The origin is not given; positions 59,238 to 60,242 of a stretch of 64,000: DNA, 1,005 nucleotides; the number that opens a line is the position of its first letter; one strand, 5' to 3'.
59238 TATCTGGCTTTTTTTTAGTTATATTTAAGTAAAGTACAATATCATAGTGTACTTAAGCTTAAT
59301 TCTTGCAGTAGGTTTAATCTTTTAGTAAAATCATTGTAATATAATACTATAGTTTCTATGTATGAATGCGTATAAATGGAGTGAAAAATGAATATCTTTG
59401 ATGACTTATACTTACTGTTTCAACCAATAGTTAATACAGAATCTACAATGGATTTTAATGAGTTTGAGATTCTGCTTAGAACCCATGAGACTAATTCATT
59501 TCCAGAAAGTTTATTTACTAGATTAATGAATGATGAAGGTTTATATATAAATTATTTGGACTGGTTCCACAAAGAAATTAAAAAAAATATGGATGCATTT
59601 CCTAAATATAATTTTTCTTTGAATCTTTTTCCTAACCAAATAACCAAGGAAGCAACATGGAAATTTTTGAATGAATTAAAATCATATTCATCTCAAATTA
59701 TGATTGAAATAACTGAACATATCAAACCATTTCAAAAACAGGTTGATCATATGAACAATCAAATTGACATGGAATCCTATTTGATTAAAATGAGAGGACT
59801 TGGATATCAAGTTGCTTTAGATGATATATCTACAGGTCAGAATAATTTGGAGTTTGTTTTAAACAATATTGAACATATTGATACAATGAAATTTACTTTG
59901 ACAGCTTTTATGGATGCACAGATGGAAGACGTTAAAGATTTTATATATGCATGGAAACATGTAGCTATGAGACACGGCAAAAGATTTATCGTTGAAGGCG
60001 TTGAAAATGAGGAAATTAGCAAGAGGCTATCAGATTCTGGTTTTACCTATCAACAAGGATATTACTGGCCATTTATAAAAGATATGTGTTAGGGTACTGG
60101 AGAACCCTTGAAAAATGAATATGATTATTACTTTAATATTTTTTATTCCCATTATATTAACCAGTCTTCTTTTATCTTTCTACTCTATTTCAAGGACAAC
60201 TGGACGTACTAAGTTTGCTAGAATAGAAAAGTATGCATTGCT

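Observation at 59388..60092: Standalone EAL protein with catalytic residues present but a non-canonical loop-6 (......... instead of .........)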

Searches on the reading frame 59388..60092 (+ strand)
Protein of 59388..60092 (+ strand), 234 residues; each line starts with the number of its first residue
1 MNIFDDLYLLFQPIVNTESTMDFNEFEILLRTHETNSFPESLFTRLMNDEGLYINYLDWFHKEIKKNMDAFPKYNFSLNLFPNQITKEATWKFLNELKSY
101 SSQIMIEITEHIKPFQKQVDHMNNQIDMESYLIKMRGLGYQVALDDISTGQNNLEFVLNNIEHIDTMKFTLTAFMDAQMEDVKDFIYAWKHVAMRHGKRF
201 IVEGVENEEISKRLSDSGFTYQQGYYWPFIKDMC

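Call 3: search_protein_families(library=pfam, proteins=[window:59388-60092:+], max_evalue=0.01)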
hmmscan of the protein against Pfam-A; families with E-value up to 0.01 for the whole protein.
window:59388-60092:+ (234 aa): 1 family
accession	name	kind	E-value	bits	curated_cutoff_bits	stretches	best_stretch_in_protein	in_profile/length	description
PF00563.25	EAL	-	5e-22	78.9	31.3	1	6-227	12-233/236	EAL domain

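Call 4: search_solved_structures(query=window:59388-60089:+, max_evalue=1, show_alignments=4)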
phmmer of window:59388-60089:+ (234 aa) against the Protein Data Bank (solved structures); distinct sequences matched with E-value up to 1: 22.
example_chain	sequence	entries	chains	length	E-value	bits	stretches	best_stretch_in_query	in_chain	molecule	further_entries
3kzp_A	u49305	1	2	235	1.3e-31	113.5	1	22-226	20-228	Putative diguanylate cyclase/phosphodiesterase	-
8arv_A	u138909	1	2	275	8.7e-05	25.8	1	6-227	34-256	Bifunctional diguanylate cyclase/phosphodiesterase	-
6hq4_A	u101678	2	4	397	0.00011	25.4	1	73-227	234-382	EAL Enzyme Bd1971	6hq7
4q6j_A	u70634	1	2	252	0.00011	25.4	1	126-227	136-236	Lmo0131 protein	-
6hq5_A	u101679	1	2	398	0.00011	25.4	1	73-227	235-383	EAL Enzyme Bd1971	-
4rni_A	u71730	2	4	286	0.00088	22.5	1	38-227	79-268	Motility regulator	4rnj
5m3c_A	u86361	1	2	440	0.0023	21.1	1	5-225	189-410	Diguanylate cyclase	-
4rnh_A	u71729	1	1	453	0.003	20.7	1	122-227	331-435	Motility regulator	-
8pps_A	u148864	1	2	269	0.0031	20.7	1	128-225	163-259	EAL domain-containing protein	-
5xgb_A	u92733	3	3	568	0.012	18.8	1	130-225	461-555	Uncharacterized protein | Uncharacterized protein PA0861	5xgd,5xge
3s83_A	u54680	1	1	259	0.042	17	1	132-226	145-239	GGDEF family protein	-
3u2e_A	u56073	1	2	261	0.043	17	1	132-226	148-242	GGDEF family protein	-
5yrp_A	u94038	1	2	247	0.051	16.7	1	131-225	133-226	Sensory box/response regulator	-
4hjf_A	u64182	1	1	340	0.089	15.9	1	132-227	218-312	GGDEF family protein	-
5mkg_B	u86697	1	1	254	0.17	15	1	134-226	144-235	Diguanylate phosphodiesterase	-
3sy8_A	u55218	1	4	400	0.2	14.8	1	74-227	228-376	RocR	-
2r6o_A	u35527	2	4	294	0.46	13.6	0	7-224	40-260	Putative diguanylate cyclase/phosphodiesterase (GGDEF & EAL domains) | PUTATIVE DIGUANYLATE CYCLASE/PHOSPHODIESTERASE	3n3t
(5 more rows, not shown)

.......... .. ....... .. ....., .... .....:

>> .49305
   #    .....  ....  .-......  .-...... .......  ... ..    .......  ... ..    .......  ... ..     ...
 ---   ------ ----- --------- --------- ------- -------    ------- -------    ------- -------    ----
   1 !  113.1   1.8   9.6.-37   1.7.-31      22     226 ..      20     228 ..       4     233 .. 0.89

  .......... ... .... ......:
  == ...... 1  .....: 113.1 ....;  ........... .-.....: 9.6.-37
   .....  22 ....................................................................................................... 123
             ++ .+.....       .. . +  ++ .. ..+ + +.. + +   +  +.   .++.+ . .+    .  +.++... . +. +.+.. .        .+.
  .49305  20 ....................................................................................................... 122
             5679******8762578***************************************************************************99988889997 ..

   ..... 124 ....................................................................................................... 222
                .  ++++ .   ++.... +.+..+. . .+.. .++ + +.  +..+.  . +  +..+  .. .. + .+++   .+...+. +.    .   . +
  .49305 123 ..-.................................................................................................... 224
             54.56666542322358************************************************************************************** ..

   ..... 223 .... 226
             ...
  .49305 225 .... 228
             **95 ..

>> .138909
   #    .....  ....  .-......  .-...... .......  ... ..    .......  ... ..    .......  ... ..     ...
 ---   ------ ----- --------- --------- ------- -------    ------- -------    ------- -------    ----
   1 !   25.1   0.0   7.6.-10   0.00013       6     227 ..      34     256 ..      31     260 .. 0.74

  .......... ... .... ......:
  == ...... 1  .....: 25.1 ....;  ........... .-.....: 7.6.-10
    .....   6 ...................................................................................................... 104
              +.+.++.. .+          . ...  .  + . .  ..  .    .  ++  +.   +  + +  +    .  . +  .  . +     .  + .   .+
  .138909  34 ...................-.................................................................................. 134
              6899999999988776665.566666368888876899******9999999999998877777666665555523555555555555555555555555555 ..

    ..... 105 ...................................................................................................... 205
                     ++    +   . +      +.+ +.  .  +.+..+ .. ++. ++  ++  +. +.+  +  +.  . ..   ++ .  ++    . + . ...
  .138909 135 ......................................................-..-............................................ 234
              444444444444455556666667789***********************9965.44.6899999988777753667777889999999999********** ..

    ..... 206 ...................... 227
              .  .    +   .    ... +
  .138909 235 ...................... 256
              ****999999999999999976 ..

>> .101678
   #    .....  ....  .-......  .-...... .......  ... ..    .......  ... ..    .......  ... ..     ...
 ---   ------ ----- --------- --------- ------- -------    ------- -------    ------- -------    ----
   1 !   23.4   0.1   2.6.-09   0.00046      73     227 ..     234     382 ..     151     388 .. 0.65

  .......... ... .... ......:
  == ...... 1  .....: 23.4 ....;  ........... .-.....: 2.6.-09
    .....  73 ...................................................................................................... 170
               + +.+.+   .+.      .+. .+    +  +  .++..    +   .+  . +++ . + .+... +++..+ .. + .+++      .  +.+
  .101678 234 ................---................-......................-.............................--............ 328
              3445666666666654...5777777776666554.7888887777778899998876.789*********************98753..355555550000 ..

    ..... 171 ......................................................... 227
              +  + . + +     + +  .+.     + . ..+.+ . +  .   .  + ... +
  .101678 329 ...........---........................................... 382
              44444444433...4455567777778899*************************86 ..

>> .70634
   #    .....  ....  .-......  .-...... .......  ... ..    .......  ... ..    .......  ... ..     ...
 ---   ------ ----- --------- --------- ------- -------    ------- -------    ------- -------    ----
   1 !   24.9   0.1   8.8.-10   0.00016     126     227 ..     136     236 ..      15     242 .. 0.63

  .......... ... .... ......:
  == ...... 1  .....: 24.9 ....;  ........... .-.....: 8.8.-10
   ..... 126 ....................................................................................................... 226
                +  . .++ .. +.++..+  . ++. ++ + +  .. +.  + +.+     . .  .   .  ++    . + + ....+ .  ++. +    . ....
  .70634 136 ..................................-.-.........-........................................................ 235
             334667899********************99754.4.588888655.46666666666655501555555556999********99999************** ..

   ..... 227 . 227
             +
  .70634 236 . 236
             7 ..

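Call 6: find_homologous_proteins(query=window:59388-60089:+)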
Query window:59388-60089:+ (234 aa): 7 proteins with E <= 0.001 among 152 candidates.
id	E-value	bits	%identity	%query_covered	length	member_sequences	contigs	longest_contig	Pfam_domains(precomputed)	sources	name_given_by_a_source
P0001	1.0e-154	531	100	100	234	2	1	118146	PF00563.26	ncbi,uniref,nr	ncbi:hypothetical protein BG262_00510 [Floricoccus penangensis]|uniref:EAL domain-containing protein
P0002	6.9e-134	463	87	100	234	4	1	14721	PF00563.26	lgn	-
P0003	1.2e-61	227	47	97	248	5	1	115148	PF00563.26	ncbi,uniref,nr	ncbi:hypothetical protein BG261_05245 [Floricoccus tropicus]|uniref:EAL domain-containing protein n=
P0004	1.5e-48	184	40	96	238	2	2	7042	PF00563.26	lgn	-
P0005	1.1e-36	145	36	94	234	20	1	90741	PF00563.26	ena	-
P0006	3.1e-18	85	27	95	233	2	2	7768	PF00563.26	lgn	-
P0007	9.9e-7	47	30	94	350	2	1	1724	PF00563.26,PF00990.27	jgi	-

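Call 15: find_encoding_contigs(protein=P0001, flank=10000, max_places=3)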
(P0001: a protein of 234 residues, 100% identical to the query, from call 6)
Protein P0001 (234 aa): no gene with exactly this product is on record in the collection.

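Call 16: find_encoding_contigs(protein=P0003, flank=10000, max_places=3)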
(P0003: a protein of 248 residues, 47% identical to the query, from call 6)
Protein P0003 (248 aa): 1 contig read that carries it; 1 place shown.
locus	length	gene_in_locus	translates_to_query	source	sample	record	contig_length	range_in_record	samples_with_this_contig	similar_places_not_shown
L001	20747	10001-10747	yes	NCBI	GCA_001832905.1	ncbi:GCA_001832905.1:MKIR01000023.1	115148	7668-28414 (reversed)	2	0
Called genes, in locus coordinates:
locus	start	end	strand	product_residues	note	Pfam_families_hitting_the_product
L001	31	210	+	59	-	-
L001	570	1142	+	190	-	PF07155:ECF-ribofla_trS (weak), PF12822:ECF_trnsprt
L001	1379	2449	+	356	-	PF00005:ABC_tran, PF13304:AAA_21 (faint), PF17912:OB_MalK (faint)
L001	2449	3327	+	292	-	PF00528:BPD_transp_1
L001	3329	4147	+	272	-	PF00528:BPD_transp_1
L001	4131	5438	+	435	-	PF12706:Lactamase_B_2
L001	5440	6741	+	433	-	PF01547:SBP_bac_1, PF13416:SBP_bac_8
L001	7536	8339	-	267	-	PF00561:Abhydrolase_1, PF12146:Hydrolase_4 (weak), PF12697:Abhydrolase_6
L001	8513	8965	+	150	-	PF00293:NUDIX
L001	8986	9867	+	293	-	-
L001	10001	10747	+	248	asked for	PF00563:EAL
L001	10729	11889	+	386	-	PF00990:GGDEF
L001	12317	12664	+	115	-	PF00583:Acetyltransf_1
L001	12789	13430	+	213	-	PF00583:Acetyltransf_1, PF13673:Acetyltransf_10, PF13508:Acetyltransf_7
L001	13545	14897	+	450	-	PF00171:Aldedh, PF05893:LuxC (weak)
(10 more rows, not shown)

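Call 17: find_encoding_contigs(protein=P0005, flank=10000, max_places=3)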
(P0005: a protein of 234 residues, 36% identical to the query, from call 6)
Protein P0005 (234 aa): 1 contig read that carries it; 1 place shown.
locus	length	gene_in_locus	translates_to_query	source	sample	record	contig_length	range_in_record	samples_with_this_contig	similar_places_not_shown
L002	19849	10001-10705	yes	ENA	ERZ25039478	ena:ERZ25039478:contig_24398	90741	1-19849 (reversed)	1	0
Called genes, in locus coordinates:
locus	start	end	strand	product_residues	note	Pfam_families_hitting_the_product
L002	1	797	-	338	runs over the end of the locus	PF00437:T2SSE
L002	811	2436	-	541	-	PF05157:MshEN, PF00437:T2SSE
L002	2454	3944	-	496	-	PF14341:PilX_N, PF23981:DUF7305 (weak)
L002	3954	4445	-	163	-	PF07963:N_methyl (weak)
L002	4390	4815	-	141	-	-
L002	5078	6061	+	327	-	PF08447:PAS_3, PF00990:GGDEF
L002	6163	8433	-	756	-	PF00990:GGDEF, PF00563:EAL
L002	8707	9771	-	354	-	PF00990:GGDEF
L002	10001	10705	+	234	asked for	PF00563:EAL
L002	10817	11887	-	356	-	PF07694:5TM-5TMR_LYT (weak), PF00990:GGDEF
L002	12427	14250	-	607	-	-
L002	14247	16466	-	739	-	PF00535:Glycos_transf_2, PF13641:Glyco_tranf_2_3, PF13632:Glyco_trans_2_3, PF03552:Cellulose_synt (weak), PF13506:Glyco_transf_21 (weak), PF07238:PilZ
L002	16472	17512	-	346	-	PF00535:Glycos_transf_2, PF04138:GtrA_DPMS_TM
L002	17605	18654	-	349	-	PF00990:GGDEF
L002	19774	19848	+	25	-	?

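Call 18: find_encoding_contigs(protein=P0002, flank=10000, max_places=3)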
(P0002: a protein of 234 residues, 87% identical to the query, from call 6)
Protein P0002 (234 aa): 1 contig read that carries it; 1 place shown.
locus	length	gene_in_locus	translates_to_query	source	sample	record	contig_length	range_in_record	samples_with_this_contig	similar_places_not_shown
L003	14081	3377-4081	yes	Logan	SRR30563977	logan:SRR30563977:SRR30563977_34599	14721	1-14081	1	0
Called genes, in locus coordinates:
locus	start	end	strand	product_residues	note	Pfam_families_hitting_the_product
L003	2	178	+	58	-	?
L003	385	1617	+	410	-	PF07690:MFS_1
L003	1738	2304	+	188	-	PF12844:HTH_19, PF01381:HTH_3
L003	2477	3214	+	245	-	PF01381:HTH_3, PF07022:Phage_CI_repr (weak), PF12844:HTH_19, PF13443:HTH_26 (weak), PF13560:HTH_31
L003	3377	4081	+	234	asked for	PF00563:EAL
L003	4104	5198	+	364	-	PF00990:GGDEF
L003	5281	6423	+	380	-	PF01270:Glyco_hydro_8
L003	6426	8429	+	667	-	PF00535:Glycos_transf_2, PF13641:Glyco_tranf_2_3, PF13506:Glyco_transf_21, PF13632:Glyco_trans_2_3, PF03552:Cellulose_synt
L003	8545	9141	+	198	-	PF00768:Peptidase_S11, PF13354:Beta-lactamase2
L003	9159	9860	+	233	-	PF00768:Peptidase_S11, PF07943:PBP5_C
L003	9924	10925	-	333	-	PF01207:Dus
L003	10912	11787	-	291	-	PF01430:HSP33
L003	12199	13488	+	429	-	PF00709:Adenylsucc_synt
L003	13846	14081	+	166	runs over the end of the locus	PF00572:Ribosomal_L13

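Call 21: search_protein_families(library=pfam, proteins=[L003:6426-8429:+, L003:4104-5198:+], max_evalue=10)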
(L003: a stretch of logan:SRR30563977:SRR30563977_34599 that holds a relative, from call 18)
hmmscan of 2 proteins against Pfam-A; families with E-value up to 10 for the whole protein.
L003:6426-8429:+ (667 aa): 7 families
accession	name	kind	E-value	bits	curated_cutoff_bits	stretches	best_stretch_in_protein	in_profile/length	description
PF13632.12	Glyco_trans_2_3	-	4.7e-29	102.1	27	1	191-401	2-195/198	Glycosyl transferase family group 2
PF00535.33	Glycos_transf_2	-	2.2e-23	83.4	23.3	1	113-281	2-168/168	Glycosyl transferase family 2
PF13641.12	Glyco_tranf_2_3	-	4.2e-23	83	27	1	109-334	1-230/230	Glycosyltransferase like family 2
PF13506.12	Glyco_transf_21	-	1e-14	54.8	21.7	1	174-333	17-174/174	Glycosyl transferase family 21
PF03552.20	Cellulose_synt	-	1.1e-13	51.1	24.7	2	282-402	416-541/722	Cellulose synthase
PF10111.15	Glyco_tranf_2_2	-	0.0036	17.3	27.3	1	115-284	4-182/276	Glycosyltransferase like family 2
PF03142.21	Chitin_synth_2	-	0.17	10.9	27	1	293-363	332-405/527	Chitin synthase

L003:4104-5198:+ (364 aa): 4 families
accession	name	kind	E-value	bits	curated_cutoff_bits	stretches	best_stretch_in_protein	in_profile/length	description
PF00990.26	GGDEF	-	2.2e-21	76.7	23.8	1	207-364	2-158/161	Diguanylate cyclase, GGDEF domain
PF21525.2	Nlp36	-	0.037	14.4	27.3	1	3-37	13-47/49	Neuropeptide-like peptide 36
PF20196.3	DUF6559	-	0.062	13.8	27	1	299-332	7-40/126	Family of unknown function (DUF6559)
PF20342.3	DUF6637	-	0.13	12.9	27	1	120-188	27-95/103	Family of unknown function (DUF6637)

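Call 23: search_protein_representatives(protein=window:59388-60089:+)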
Query: 234 residues. Proteins with E-value up to 0.001 (for the whole library): 2418; up to 1e-10: 89; up to 1e-30: 16. The best 150 are listed.
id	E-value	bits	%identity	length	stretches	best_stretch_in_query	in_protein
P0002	2.2e-134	462.9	87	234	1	1-233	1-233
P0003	3.9e-62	226.5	47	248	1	5-233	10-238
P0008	7.0e-47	176.6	39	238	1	5-230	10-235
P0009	1.5e-42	162.4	40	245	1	6-229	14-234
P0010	6.7e-42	160.3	34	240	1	3-228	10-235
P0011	2.5e-38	148.6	35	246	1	3-232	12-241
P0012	4.4e-38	147.8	37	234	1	3-227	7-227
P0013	6.5e-38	147.3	38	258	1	4-228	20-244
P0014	8.3e-38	146.9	37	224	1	10-228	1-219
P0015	1.3e-37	146.2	35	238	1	4-232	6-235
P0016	8.9e-37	143.6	37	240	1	4-228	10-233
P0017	5.0e-36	141.1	35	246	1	7-228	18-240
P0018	8.9e-36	140.3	35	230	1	1-227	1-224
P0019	4.9e-33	131.3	35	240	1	7-228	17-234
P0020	5.8e-32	127.8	34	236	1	5-228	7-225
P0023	4.1e-30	121.7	31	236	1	5-227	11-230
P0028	1.5e-27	113.3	35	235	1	22-226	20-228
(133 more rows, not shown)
